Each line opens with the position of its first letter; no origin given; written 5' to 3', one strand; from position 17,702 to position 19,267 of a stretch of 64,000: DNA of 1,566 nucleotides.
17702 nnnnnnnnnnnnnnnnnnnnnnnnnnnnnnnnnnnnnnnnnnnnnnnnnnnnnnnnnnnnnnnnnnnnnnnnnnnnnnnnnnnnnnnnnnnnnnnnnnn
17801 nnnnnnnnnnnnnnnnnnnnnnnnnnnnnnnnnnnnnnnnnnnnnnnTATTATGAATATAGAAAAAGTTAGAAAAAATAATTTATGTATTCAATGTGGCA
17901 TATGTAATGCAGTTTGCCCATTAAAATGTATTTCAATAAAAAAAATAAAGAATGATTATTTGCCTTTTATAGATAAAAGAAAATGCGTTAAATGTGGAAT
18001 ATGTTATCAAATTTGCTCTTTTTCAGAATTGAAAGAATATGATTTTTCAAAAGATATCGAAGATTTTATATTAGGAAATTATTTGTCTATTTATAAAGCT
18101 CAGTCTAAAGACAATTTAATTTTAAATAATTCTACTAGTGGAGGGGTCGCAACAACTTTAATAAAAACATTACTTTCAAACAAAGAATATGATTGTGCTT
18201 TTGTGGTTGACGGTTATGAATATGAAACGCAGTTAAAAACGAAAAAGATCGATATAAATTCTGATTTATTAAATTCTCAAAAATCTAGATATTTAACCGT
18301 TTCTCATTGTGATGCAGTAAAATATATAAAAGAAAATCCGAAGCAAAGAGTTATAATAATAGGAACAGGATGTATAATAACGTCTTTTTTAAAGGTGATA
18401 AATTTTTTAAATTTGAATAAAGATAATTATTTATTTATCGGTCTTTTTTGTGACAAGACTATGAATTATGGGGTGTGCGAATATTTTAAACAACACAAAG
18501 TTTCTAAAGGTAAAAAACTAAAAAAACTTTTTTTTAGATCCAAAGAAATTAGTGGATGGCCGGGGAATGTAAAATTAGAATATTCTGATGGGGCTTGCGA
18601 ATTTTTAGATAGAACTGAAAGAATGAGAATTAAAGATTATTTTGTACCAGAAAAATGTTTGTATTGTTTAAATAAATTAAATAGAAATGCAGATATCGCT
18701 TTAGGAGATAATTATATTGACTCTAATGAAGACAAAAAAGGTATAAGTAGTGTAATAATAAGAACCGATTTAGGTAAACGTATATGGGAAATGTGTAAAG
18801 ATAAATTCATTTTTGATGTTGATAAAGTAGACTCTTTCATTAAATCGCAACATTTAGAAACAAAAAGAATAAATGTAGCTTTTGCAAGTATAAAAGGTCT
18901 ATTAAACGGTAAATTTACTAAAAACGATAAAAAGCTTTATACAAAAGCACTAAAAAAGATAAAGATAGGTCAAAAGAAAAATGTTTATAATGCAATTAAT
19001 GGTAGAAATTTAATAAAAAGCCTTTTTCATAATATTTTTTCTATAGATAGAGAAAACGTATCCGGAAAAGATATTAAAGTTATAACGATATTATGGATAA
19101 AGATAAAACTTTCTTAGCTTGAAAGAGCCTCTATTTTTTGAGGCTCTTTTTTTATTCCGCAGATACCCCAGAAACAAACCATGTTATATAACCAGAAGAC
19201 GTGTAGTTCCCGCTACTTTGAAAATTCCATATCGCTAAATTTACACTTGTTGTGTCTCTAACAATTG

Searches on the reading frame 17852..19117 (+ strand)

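Call 67: search_protein_families(library=pfam, proteins=[window:17852-19117:+], max_evalue=1e-8)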
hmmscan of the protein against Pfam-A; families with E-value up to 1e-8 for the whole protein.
window:17852-19117:+ (421 aa): 2 families
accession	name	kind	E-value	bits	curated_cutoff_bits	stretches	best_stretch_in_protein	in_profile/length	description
PF04432.18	FrhB_FdhB_C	-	1.4e-22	80.6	23.3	1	165-327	2-148/150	Coenzyme F420 hydrogenase/dehydrogenase, beta subunit C terminus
PF04422.18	FrhB_FdhB_N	-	1.4e-09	38.3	22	1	80-155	1-76/78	Coenzyme F420 hydrogenase/dehydrogenase, beta subunit N-term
